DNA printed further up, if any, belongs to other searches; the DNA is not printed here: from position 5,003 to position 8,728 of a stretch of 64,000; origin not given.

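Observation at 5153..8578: RecQ-family helicase with an N-terminal Vsr/DUF559-like nuclease fold and a non-canonical C-terminus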

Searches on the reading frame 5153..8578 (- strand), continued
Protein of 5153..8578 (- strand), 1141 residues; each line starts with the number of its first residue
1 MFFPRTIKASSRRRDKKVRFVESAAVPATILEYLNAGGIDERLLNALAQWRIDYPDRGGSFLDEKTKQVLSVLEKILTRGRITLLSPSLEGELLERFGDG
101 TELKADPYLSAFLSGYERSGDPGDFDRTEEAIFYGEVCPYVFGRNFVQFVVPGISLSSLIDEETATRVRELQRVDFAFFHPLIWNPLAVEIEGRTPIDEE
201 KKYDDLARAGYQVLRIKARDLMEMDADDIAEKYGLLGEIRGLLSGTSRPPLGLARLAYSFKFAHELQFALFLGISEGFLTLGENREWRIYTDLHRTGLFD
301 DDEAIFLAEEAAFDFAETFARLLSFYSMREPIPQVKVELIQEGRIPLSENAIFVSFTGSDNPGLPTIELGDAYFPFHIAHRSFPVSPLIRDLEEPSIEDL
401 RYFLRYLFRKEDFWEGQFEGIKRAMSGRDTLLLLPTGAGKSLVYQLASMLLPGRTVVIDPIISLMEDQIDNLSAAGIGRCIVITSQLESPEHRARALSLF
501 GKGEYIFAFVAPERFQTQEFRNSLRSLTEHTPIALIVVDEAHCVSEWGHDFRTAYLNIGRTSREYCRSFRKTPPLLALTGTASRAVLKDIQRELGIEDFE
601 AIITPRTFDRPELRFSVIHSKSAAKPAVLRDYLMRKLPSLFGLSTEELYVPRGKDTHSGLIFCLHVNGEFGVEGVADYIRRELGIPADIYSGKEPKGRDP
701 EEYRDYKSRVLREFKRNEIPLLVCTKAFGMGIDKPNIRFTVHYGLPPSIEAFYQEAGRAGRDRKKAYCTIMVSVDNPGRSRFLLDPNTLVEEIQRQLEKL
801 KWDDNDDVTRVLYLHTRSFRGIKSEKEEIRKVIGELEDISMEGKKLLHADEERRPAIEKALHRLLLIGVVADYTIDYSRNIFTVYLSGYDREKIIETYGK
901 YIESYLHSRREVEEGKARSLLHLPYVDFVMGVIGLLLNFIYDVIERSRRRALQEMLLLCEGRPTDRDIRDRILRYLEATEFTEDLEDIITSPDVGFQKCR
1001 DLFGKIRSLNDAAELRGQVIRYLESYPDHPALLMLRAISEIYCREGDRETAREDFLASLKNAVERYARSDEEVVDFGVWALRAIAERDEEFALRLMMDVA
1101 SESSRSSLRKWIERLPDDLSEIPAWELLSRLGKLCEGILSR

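Call 12: search_protein_families(library=pfam, proteins=[P0004, P0015, P0035, P0081, P0002, P0074, P0112], max_evalue=0.01)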
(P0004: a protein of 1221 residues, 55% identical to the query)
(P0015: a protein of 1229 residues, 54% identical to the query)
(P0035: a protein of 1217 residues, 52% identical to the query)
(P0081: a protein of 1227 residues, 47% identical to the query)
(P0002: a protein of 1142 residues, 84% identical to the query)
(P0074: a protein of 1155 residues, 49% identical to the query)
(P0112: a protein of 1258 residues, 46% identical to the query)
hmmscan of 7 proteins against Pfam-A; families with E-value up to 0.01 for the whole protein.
P0004 (1221 aa): 7 families
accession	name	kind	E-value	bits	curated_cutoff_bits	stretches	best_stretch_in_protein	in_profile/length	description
PF00270.35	DEAD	-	1e-17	64.8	26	1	482-652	3-163/167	DEAD/DEAH box helicase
PF00271.37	Helicase_C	-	2e-12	47.8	23.5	1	772-828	53-109/110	Helicase conserved C-terminal domain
PF01396.24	Zn_ribbon_Top1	-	3.3e-12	46.4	32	1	5-44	3-37/39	Topoisomerase DNA binding C4 zinc finger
PF04480.18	DUF559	-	9.4e-12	45.2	20.6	1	235-294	46-101/109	Protein of unknown function (DUF559)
PF18741.7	MTES_1575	-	7.5e-07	29.6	38.2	1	226-294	18-89/96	REase_MTES_1575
PF13408.12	Zn_ribbon_recom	-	0.00021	22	25.3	1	4-52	6-50/58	Recombinase zinc beta ribbon domain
PF06839.17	Zn_ribbon_GRF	-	0.00035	21.1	25.9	1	6-35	3-32/45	GRF zinc finger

P0015 (1229 aa): 9 families
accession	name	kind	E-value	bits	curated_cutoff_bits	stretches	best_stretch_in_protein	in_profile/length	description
PF00270.35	DEAD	-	8e-18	65.2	26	1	483-652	3-163/167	DEAD/DEAH box helicase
PF00271.37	Helicase_C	-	4.9e-13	49.7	23.5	1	728-829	20-109/110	Helicase conserved C-terminal domain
PF01396.24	Zn_ribbon_Top1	-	1.5e-12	47.5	32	1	4-44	2-37/39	Topoisomerase DNA binding C4 zinc finger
PF04480.18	DUF559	-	2.6e-11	43.8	20.6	1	247-304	51-108/109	Protein of unknown function (DUF559)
PF18741.7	MTES_1575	-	2.2e-06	28.1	38.2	1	236-301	25-93/96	REase_MTES_1575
PF13408.12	Zn_ribbon_recom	-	0.00015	22.5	25.3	1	4-36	6-34/58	Recombinase zinc beta ribbon domain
PF06839.17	Zn_ribbon_GRF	-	0.00024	21.6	25.9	1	5-37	2-36/45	GRF zinc finger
PF04851.21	ResIII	-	0.0037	17.6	22.5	1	493-614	22-140/164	Type III restriction enzyme, res subunit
PF11672.13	DUF3268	-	0.0095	16.7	28.4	0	4-44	3-46/121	zinc-finger-containing domain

P0035 (1217 aa): 10 families
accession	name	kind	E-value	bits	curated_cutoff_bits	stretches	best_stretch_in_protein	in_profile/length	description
PF00270.35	DEAD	-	1.4e-17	64.4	26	1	475-644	3-163/167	DEAD/DEAH box helicase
PF00271.37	Helicase_C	-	1.8e-12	47.9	23.5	1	713-821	13-109/110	Helicase conserved C-terminal domain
PF04480.18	DUF559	-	3.5e-11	43.4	20.6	1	237-288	51-102/109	Protein of unknown function (DUF559)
PF01396.24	Zn_ribbon_Top1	-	1.3e-10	41.3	32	1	4-43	2-36/39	Topoisomerase DNA binding C4 zinc finger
PF18741.7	MTES_1575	-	1.3e-06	28.8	38.2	1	225-288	24-90/96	REase_MTES_1575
PF04851.21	ResIII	-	0.00012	22.5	22.5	1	485-641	22-162/164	Type III restriction enzyme, res subunit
PF06839.17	Zn_ribbon_GRF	-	0.00033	21.1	25.9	1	5-37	2-36/45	GRF zinc finger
PF11672.13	DUF3268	-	0.002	18.9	28.4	1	4-48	3-50/121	zinc-finger-containing domain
PF13408.12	Zn_ribbon_recom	-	0.0034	18.2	25.3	0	4-36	6-34/58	Recombinase zinc beta ribbon domain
PF08373.16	RAP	-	0.0063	16.9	24.2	0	244-281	2-44/58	RAP domain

P0081 (1227 aa): 8 families
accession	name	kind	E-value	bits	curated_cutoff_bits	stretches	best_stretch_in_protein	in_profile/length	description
PF00270.35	DEAD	-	7.8e-18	65.2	26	1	488-657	3-163/167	DEAD/DEAH box helicase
PF00271.37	Helicase_C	-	1.4e-13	51.5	23.5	1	724-835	11-110/110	Helicase conserved C-terminal domain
PF01396.24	Zn_ribbon_Top1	-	8e-13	48.4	32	1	6-46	3-38/39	Topoisomerase DNA binding C4 zinc finger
PF04480.18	DUF559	-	5e-10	39.7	20.6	1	241-298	46-100/109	Protein of unknown function (DUF559)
PF18741.7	MTES_1575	-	1.7e-05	25.2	38.2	1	239-306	25-95/96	REase_MTES_1575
PF13408.12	Zn_ribbon_recom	-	0.00015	22.5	25.3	1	3-39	4-36/58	Recombinase zinc beta ribbon domain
PF06839.17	Zn_ribbon_GRF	-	0.00037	21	25.9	1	7-36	3-32/45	GRF zinc finger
PF04851.21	ResIII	-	0.0078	16.6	22.5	0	489-654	8-162/164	Type III restriction enzyme, res subunit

P0002 (1142 aa): 4 families
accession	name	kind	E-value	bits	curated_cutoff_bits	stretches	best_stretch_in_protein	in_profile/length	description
PF00270.35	DEAD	-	4.9e-17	62.6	26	1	416-585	3-163/167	DEAD/DEAH box helicase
PF00271.37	Helicase_C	-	2.4e-13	50.7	23.5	1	656-762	15-109/110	Helicase conserved C-terminal domain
PF04851.21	ResIII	-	0.0029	18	22.5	1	428-558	24-146/164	Type III restriction enzyme, res subunit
PF13401.12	AAA_22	-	0.0042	17.9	27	0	435-545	13-97/130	AAA domain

P0074 (1155 aa): 3 families
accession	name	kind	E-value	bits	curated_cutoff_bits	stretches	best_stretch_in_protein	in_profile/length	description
PF00270.35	DEAD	-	1.6e-18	67.4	26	1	413-583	2-163/167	DEAD/DEAH box helicase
PF00271.37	Helicase_C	-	8e-11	42.6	23.5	1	703-760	52-109/110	Helicase conserved C-terminal domain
PF04851.21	ResIII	-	0.0031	17.9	22.5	1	410-544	3-139/164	Type III restriction enzyme, res subunit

P0112 (1258 aa): 5 families
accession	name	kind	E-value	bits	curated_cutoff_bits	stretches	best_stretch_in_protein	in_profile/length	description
PF00270.35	DEAD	-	3.3e-17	63.1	26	1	519-689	3-163/167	DEAD/DEAH box helicase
PF00271.37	Helicase_C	-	8.7e-13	48.9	23.5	1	763-865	19-109/110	Helicase conserved C-terminal domain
PF04480.18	DUF559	-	1.1e-09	38.6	20.6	1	273-328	51-106/109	Protein of unknown function (DUF559)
PF18741.7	MTES_1575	-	8e-07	29.5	38.2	1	262-316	25-82/96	REase_MTES_1575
PF10881.14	DUF2726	-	3.8e-05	23.9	24.7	1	217-312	6-110/126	Protein of unknown function (DUF2726)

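Call 15: find_encoding_contigs(protein=P0015, flank=10000, max_places=2)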
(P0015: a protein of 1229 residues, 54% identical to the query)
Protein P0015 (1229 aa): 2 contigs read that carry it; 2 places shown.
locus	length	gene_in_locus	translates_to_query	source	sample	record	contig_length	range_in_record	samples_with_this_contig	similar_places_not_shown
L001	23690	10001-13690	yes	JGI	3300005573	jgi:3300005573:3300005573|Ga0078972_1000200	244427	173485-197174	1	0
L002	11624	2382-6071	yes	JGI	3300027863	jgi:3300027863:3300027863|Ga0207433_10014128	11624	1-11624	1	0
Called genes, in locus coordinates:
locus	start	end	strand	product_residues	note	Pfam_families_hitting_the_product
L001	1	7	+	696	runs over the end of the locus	PF01433:Peptidase_M1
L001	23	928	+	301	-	-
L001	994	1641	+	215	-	PF01327:Pep_deformylase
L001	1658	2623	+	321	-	PF00551:Formyl_trans_N, PF02911:Formyl_trans_C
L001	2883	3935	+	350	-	PF12849:PBP_like_2, PF01547:SBP_bac_1, PF12727:PBP_like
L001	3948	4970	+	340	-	PF00528:BPD_transp_1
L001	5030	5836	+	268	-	PF00528:BPD_transp_1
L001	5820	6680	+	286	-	PF02463:SMC_N, PF00005:ABC_tran, PF13401:AAA_22 (weak), PF13304:AAA_21 (faint)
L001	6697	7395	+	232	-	PF01895:PhoU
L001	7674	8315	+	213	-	PF04116:FA_hydroxylase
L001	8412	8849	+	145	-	-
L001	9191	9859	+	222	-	-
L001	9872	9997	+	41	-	-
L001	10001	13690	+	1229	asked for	PF01396:Zn_ribbon_Top1, PF18741:MTES_1575 (weak), PF04480:DUF559, PF00270:DEAD, PF00271:Helicase_C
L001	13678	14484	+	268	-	PF13482:RNase_H_2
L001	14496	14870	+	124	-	-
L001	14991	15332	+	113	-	-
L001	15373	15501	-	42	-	-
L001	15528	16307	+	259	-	-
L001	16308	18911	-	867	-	PF17764:PriA_3primeBD, PF00270:DEAD, PF04851:ResIII, PF18319:Zn_ribbon_PriA, PF00271:Helicase_C (weak), PF18074:PriA_C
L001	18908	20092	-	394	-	PF01969:Ni_insertion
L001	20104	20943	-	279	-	PF00520:Ion_trans, PF07885:Ion_trans_2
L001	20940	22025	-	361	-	PF04413:Glycos_transf_N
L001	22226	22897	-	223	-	PF01075:Glyco_transf_9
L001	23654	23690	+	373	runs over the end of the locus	PF01784:DUF34_NIF3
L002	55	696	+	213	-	PF04116:FA_hydroxylase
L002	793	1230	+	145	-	-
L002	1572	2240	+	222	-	-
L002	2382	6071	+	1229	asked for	PF01396:Zn_ribbon_Top1, PF18741:MTES_1575 (weak), PF04480:DUF559, PF00270:DEAD, PF00271:Helicase_C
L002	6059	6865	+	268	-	PF13482:RNase_H_2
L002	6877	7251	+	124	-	-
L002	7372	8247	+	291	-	PF11463:R-HINP1I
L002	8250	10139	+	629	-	PF01555:N6_N4_Mtase (faint), PF01170:UPF0020 (weak)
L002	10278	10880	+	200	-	PF01555:N6_N4_Mtase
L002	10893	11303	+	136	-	-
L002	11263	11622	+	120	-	?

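Call 16: find_encoding_contigs(protein=P0035, flank=10000, max_places=2)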
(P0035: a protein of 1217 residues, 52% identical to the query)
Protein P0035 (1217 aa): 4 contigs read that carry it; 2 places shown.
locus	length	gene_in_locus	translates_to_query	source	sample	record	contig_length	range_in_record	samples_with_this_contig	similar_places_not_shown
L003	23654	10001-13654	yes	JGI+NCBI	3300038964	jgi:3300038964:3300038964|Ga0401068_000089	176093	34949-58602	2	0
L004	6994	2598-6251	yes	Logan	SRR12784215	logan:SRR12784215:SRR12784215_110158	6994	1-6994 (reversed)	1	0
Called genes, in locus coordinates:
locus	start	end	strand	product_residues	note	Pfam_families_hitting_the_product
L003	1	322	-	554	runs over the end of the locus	PF00092:VWA (weak), PF13519:VWA_2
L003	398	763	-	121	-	PF00691:OmpA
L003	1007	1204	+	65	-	-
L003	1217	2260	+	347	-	PF01075:Glyco_transf_9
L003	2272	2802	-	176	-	-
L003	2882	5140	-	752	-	PF13620:CarboxypepD_reg (weak), PF13620:CarboxypepD_reg (weak), PF13715:CarbopepD_reg_2 (weak), PF13620:CarboxypepD_reg, PF13715:CarbopepD_reg_2 (weak), PF17210:SdrD_B (weak), PF17802:SpaA, PF13620:CarboxypepD_reg (weak), +16 more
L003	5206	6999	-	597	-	PF03717:PBP_dimer, PF00905:Transpeptidase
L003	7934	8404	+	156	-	PF01758:SBF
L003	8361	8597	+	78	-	-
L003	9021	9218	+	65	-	-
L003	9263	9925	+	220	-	PF13495:Phage_int_SAM_4, PF00589:Phage_integrase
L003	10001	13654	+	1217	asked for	PF01396:Zn_ribbon_Top1, PF04480:DUF559, PF18741:MTES_1575 (weak), PF00270:DEAD, PF00271:Helicase_C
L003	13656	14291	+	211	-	-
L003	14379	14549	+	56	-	-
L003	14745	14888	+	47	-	-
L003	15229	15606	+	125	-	PF00999:Na_H_Exchanger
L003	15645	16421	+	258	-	PF00999:Na_H_Exchanger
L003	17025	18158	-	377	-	PF12679:ABC2_membrane_2, PF12698:ABC2_membrane_3, PF01061:ABC2_membrane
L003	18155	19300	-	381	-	PF12679:ABC2_membrane_2, PF12698:ABC2_membrane_3, PF01061:ABC2_membrane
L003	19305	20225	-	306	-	PF00005:ABC_tran, PF13304:AAA_21 (faint)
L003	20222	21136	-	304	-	PF00005:ABC_tran, PF13304:AAA_21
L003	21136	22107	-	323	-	PF25917:BSH_RND, PF25973:BSH_CzcB, PF25984:BSH_YknX (faint), PF25881:HH_YBHG, PF25990:Beta-barrel_YknX, PF26002:Beta-barrel_AprE (weak), PF25954:Beta-barrel_RND_2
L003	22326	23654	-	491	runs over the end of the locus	PF01943:Polysacc_synt, PF13440:Polysacc_synt_3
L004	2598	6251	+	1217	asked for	PF01396:Zn_ribbon_Top1, PF04480:DUF559, PF18741:MTES_1575 (weak), PF00270:DEAD, PF00271:Helicase_C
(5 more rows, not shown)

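Call 17: find_encoding_contigs(protein=P0112, flank=10000, max_places=2)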
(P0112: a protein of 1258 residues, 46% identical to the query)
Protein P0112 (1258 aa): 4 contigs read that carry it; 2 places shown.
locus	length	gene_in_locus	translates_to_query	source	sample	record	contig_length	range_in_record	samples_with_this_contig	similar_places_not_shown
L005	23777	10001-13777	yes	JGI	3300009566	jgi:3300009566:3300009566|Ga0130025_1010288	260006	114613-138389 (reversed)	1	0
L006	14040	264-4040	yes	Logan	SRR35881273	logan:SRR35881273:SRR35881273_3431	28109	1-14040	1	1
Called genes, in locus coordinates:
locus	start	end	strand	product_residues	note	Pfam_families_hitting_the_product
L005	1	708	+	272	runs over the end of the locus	PF12679:ABC2_membrane_2 (weak), PF01061:ABC2_membrane, PF12698:ABC2_membrane_3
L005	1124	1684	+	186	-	PF07155:ECF-ribofla_trS, PF12822:ECF_trnsprt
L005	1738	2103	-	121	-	PF00453:Ribosomal_L20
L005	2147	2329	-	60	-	PF01632:Ribosomal_L35p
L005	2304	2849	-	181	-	PF05198:IF3_N, PF00707:IF3_C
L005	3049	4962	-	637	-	PF07973:tRNA_SAD, PF00587:tRNA-synt_2b, PF03129:HGTP_anticodon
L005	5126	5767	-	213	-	PF01865:PhoU_div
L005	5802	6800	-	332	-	PF01384:PHO4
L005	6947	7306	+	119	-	PF04977:DivIC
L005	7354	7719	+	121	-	PF00575:S1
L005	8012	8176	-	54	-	-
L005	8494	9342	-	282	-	PF04228:Zn_peptidase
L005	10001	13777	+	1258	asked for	PF04480:DUF559, PF18741:MTES_1575 (weak), PF00270:DEAD, PF00271:Helicase_C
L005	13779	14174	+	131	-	-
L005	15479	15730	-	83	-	-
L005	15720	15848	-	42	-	-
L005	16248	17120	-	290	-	PF09250:Prim-Pol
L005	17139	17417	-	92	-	-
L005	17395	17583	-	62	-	-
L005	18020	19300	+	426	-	PF00239:Resolvase, PF07508:Recombinase (weak), PF13408:Zn_ribbon_recom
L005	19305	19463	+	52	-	-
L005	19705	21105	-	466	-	PF00324:AA_permease, PF13520:AA_permease_2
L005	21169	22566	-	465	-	PF01979:Amidohydro_1, PF07969:Amidohydro_3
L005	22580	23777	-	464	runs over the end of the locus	PF00474:SSF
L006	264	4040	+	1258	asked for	PF04480:DUF559, PF18741:MTES_1575 (weak), PF00270:DEAD, PF00271:Helicase_C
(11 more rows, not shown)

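Call 18: find_encoding_contigs(protein=P0082, flank=10000, max_places=2)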
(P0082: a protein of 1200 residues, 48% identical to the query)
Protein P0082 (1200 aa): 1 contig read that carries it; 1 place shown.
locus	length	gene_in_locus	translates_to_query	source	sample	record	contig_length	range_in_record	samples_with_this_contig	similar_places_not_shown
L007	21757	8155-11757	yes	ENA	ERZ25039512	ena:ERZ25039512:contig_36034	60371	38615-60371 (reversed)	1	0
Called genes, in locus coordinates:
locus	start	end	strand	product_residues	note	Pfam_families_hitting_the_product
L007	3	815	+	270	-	?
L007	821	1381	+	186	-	-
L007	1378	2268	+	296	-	-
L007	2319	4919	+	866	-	PF01555:N6_N4_Mtase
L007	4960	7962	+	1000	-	PF00270:DEAD (faint), PF04851:ResIII, PF18766:SWI2_SNF2, PF27151:YagJ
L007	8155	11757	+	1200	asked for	PF01396:Zn_ribbon_Top1, PF10881:DUF2726 (weak), PF04480:DUF559, PF00270:DEAD, PF00271:Helicase_C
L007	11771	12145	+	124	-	-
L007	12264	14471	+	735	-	PF01878:EVE (weak), PF20720:nSTAND3 (weak), PF00004:AAA (weak), PF07728:AAA_5, PF28529:McrB_lid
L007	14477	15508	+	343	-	PF10117:McrBC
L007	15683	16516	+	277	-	-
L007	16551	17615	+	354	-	-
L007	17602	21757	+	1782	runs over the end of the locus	PF12895:ANAPC3 (faint), PF24407:HTH_upst_double_PIN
